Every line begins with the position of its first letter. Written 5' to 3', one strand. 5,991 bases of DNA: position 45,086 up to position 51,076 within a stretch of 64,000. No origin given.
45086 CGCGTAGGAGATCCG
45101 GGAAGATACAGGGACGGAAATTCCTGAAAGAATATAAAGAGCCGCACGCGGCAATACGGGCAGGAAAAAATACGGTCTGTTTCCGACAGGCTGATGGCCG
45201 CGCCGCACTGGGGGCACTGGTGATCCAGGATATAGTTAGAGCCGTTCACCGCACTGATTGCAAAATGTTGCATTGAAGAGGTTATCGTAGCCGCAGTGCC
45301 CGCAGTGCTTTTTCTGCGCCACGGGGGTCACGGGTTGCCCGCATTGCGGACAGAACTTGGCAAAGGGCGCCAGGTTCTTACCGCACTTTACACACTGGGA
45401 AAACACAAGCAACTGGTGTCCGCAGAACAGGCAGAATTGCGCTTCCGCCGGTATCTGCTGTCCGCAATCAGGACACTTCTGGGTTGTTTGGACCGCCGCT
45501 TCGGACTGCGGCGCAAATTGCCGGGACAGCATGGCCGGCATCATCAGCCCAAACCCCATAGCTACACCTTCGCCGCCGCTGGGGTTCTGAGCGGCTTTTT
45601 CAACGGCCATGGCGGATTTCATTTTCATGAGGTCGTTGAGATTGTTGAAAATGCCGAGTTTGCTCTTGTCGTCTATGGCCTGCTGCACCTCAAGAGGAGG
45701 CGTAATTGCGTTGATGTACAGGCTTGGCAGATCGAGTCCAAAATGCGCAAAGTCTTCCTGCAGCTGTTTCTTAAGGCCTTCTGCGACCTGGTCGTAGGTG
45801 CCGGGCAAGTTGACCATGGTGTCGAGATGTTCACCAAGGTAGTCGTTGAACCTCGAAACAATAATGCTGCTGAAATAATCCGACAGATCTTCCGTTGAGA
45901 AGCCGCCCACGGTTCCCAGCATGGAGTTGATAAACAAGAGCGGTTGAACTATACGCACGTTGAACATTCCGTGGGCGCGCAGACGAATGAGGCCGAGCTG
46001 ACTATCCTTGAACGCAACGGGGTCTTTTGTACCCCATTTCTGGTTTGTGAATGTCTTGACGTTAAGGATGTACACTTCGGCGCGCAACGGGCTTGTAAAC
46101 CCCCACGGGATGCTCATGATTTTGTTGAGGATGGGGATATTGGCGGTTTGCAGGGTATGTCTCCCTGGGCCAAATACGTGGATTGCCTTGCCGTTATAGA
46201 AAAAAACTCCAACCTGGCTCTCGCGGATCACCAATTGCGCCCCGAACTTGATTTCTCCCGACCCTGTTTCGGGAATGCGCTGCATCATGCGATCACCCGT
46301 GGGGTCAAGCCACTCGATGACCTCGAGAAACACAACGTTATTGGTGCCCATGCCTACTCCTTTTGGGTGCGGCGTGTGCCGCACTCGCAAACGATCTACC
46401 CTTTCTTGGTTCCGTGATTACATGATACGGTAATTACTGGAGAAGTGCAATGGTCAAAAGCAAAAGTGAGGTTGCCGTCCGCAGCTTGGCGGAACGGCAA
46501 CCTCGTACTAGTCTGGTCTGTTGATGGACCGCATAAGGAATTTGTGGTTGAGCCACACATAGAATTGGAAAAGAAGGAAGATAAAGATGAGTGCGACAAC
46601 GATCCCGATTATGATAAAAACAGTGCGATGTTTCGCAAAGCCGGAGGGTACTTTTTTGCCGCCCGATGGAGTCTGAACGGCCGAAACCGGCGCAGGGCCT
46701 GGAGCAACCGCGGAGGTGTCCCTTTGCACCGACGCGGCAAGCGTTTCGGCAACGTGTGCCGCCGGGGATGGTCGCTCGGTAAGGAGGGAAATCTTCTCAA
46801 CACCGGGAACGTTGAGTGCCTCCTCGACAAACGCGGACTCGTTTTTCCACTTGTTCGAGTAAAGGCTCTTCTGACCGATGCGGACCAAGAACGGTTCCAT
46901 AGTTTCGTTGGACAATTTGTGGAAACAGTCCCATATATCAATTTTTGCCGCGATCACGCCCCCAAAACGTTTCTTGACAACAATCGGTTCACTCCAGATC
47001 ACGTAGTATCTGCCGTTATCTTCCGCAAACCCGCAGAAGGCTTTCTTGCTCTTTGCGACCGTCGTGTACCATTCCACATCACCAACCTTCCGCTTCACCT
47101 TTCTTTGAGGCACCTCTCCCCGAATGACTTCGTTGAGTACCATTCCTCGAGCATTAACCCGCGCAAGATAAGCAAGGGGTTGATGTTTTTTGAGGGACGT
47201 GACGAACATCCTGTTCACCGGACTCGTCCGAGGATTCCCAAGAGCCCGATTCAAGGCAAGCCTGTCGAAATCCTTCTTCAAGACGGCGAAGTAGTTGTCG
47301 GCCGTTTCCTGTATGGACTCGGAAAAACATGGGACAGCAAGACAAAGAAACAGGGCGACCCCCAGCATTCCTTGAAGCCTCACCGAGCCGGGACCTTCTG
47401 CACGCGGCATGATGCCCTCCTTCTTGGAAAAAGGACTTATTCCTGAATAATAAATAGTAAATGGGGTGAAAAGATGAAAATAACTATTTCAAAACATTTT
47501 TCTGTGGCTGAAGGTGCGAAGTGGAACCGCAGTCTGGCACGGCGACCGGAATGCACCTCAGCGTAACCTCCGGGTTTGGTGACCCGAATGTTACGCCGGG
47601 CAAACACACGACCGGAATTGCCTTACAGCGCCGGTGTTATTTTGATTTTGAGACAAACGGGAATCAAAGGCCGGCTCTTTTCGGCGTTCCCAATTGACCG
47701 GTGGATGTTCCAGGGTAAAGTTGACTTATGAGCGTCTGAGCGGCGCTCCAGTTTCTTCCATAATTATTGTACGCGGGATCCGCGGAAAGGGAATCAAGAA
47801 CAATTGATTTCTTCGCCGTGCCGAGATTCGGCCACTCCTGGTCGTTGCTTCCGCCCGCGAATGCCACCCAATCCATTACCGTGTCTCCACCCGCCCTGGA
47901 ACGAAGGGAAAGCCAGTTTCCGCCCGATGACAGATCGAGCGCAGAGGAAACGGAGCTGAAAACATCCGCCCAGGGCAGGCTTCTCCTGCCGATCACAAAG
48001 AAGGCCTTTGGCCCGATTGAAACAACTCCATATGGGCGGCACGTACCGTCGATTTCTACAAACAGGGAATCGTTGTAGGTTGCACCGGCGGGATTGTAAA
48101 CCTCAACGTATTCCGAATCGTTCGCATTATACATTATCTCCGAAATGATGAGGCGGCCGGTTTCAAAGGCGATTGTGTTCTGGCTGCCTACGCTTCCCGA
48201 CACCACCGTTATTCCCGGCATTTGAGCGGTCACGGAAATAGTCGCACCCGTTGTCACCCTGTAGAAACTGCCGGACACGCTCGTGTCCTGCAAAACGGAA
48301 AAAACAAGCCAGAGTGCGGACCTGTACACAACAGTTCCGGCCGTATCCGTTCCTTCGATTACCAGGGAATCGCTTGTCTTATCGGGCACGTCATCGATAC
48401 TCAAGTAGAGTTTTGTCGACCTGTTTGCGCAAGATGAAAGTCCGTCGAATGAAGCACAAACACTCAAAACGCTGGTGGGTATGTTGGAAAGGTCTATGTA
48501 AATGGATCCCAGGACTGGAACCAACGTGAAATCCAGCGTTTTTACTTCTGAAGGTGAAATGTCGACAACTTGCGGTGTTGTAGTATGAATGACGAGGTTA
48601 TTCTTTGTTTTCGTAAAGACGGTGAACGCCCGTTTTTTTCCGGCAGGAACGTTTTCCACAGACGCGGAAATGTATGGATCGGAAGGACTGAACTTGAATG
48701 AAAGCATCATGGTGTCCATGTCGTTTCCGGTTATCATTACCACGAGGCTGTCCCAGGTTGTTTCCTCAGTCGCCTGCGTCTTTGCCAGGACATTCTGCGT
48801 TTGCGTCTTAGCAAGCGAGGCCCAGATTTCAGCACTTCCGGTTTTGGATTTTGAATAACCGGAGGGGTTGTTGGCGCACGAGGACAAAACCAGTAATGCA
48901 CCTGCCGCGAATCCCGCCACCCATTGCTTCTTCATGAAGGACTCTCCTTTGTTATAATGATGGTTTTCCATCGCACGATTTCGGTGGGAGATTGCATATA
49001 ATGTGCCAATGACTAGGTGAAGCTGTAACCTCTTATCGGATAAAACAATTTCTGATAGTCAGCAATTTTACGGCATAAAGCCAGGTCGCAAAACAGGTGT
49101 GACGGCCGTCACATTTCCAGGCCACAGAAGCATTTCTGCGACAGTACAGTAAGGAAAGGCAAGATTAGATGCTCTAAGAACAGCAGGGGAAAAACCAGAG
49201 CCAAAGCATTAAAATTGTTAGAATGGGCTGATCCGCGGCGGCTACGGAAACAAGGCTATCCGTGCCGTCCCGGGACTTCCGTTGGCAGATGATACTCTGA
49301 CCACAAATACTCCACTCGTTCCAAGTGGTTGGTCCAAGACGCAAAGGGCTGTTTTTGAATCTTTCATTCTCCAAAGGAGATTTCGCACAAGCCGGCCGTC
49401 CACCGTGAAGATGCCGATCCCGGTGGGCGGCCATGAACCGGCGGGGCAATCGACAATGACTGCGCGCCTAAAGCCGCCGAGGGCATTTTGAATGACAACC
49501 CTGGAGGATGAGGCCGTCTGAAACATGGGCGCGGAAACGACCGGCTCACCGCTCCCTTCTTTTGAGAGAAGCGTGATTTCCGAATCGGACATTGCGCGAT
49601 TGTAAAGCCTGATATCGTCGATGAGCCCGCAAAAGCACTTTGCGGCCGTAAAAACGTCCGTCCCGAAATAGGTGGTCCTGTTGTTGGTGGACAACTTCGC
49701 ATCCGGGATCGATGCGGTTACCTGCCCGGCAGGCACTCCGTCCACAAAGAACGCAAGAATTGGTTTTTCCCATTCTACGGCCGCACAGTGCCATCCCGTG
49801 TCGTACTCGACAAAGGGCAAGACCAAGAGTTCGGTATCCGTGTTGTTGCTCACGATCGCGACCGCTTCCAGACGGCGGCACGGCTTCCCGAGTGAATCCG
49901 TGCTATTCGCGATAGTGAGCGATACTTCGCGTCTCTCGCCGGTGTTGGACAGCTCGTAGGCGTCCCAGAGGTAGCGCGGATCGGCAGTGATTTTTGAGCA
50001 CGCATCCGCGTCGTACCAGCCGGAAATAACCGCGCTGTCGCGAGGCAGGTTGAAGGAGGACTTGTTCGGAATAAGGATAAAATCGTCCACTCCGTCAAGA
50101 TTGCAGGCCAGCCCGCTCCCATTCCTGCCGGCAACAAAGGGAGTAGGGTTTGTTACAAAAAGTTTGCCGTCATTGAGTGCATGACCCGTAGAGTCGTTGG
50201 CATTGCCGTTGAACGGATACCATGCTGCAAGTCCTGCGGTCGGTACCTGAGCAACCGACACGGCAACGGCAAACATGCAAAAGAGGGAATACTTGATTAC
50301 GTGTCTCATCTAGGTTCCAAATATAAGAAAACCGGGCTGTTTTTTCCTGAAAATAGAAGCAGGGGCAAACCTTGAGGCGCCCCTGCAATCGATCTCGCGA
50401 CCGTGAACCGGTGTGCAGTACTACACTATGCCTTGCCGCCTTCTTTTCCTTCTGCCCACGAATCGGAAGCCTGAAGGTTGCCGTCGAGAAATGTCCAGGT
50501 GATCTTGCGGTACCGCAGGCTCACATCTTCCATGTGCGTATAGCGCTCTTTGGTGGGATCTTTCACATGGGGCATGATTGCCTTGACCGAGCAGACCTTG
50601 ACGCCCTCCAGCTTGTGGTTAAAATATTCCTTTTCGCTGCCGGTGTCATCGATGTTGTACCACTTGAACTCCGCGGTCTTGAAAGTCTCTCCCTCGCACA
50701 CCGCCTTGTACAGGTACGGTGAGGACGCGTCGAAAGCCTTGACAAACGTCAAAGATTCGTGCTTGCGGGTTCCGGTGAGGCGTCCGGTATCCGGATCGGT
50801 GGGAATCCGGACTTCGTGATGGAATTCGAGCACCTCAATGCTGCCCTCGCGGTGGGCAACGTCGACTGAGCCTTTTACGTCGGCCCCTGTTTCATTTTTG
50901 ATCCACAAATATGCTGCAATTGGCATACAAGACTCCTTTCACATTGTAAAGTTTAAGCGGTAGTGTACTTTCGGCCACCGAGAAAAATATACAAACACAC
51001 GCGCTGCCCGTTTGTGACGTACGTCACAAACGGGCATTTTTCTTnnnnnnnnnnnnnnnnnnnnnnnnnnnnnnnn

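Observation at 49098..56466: Three near-identical perfect TGTGA-N6-TCACA operators define a local regulon: tssA, hcp and the LTD lipoprotein gene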

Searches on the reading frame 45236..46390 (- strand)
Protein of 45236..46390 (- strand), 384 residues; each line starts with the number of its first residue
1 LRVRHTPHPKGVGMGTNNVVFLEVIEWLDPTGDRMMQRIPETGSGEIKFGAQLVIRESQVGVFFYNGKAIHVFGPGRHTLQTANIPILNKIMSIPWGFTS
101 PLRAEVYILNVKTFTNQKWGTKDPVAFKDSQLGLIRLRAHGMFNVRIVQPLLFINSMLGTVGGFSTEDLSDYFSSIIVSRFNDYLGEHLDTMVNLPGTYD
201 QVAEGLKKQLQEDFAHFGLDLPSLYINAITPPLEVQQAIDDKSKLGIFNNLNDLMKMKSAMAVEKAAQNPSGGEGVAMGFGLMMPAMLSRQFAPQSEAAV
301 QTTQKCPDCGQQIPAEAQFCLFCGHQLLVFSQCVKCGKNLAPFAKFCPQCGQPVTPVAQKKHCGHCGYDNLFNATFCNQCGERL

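Call 10: search_protein_families(library=pfam, proteins=[window:45236-46390:-], max_evalue=0.01)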
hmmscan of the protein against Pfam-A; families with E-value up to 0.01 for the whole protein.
window:45236-46390:- (384 aa): 12 families
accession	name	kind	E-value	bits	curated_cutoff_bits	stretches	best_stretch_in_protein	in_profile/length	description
PF13421.11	Band_7_1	-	1.1e-58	198.8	24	1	45-246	9-210/211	SPFH domain-Band 7 family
PF12773.13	DZR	-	2e-17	63.5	27.3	2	306-351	1-45/45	Double zinc ribbon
PF13240.11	Zn_Ribbon_1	-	7.7e-17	60.9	25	3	305-327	1-23/23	zinc-ribbon domain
PF01145.31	Band_7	-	2.1e-12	47.9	23.6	1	54-243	2-159/176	SPFH domain / Band 7 family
PF13248.11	Zn_ribbon_3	-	1.9e-09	37.1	27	1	332-353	4-25/26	zinc-ribbon domain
PF17032.10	Zn_ribbon_15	-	1.7e-07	32.3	28.9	1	301-324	50-73/73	zinc-ribbon family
PF10571.15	UPF0547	-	3e-06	27.7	29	1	305-325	2-22/26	Uncharacterised protein family UPF0547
PF07191.17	Zn_ribbon_6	-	1.7e-05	25.1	25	1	347-384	3-39/67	Double zinc ribbon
PF24460.1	DUF7575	-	5.4e-05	22.9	28.5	1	302-327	2-27/28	Domain of unknown function (DUF7575)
PF24463.1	DUF7577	-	0.00013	21.9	28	1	303-327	2-26/27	Domain of unknown function (DUF7577)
PF18912.6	DZR_2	-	0.00021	21.5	27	0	331-380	8-55/56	Double zinc ribbon domain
PF09297.16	Zn_ribbon_NUD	-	0.0023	18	24.8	1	345-368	4-29/32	NADH pyrophosphatase zinc ribbon domain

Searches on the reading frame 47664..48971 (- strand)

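Call 9: search_protein_families(library=pfam, proteins=[window:47664-48971:-], max_evalue=0.01)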
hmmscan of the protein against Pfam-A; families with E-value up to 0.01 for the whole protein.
window:47664-48971:- (435 aa): 1 family
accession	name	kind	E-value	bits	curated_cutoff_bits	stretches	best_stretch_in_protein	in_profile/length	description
PF00932.25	LTD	-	1.9e-05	25.5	34.3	1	271-370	5-106/109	Lamin Tail Domain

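Call 52: search_protein_families(library=ncbifam, proteins=[window:47664-48935:-], max_evalue=0.001)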
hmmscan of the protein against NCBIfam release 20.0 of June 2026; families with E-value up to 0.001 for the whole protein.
window:47664-48935:- (423 aa): 0 families

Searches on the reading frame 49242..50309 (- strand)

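Call 9: search_protein_families(library=pfam, proteins=[window:49242-50309:-], max_evalue=0.01)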
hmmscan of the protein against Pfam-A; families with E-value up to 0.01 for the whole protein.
window:49242-50309:- (355 aa): 1 family
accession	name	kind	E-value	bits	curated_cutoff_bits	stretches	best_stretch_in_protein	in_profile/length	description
PF13385.13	Laminin_G_3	-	1e-09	39.1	27.6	1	170-245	78-150/151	Concanavalin A-like lectin/glucanases superfamily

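Call 52: search_protein_families(library=ncbifam, proteins=[window:49242-50309:-], max_evalue=0.001)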
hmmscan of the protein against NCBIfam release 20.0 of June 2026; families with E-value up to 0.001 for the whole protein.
window:49242-50309:- (355 aa): 0 families

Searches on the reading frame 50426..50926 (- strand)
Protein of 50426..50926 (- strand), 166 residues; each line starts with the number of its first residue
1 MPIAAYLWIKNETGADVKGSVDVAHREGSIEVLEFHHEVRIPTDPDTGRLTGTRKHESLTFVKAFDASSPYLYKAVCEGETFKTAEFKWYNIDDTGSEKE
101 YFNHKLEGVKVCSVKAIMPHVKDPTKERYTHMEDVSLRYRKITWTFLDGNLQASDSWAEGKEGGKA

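Call 9: search_protein_families(library=pfam, proteins=[window:50426-50926:-], max_evalue=0.01)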
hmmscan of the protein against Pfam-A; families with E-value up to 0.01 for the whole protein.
window:50426-50926:- (166 aa): 1 family
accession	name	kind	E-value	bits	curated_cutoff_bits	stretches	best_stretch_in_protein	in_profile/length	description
PF05638.18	T6SS_HCP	-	2.3e-35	122.1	23.5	1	6-146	1-129/129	Type VI secretion system effector, Hcp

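Call 26: find_encoding_contigs(protein=window:50426-50926:-, flank=10000, max_places=8)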
Protein window:50426-50926:- (166 aa): 9 contigs read that carry it; 6 places shown.
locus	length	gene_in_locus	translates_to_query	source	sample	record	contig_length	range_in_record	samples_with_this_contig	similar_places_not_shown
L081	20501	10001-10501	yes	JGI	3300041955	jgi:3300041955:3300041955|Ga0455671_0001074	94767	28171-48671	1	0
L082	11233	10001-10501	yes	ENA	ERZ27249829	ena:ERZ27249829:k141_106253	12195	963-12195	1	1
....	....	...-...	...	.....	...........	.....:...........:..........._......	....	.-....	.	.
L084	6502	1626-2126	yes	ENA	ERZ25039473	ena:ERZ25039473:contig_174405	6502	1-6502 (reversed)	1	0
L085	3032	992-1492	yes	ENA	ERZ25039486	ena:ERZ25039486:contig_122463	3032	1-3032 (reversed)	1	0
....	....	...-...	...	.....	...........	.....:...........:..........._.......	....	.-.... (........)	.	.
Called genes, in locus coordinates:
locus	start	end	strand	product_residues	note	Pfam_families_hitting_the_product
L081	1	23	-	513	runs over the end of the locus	PF05362:Lon_C (weak), PF13541:ChlI, PF00493:MCM (faint), PF01078:Mg_chelatase, PF07728:AAA_5 (faint), PF13335:Mg_chelatase_C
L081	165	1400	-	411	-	PF01960:ArgJ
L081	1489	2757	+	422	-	PF01476:LysM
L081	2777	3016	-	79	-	-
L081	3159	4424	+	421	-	PF00483:NTP_transferase, PF24894:Hexapep_GlmU, PF25084:LbH_EIF2B (weak)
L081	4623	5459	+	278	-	PF04542:Sigma70_r2, PF04545:Sigma70_r4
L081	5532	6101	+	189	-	PF04430:DUF498 (weak)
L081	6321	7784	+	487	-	PF06812:ImpA_N, PF16989:T6SS_VasJ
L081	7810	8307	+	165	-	PF05591:T6SS_VipA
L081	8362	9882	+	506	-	PF05943:VipB, PF18945:VipB_2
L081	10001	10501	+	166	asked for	PF05638:T6SS_HCP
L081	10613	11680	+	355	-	PF13385:Laminin_G_3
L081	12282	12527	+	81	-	-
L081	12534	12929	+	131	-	-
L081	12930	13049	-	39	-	-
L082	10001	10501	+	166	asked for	PF05638:T6SS_HCP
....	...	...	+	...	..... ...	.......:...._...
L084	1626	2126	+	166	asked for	PF05638:T6SS_HCP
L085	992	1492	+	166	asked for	PF05638:T6SS_HCP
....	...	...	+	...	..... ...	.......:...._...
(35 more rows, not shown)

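Call 52: search_protein_families(library=ncbifam, proteins=[window:50426-50926:-], max_evalue=0.001)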
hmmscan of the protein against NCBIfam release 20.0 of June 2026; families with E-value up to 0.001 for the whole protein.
window:50426-50926:- (166 aa): 1 family
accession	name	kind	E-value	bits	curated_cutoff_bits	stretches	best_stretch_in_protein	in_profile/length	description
TIGR03344.1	VI_effect_Hcp1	subfamily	2.4e-48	164.2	58.9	1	1-159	1-166/167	type VI secretion system tube protein TssD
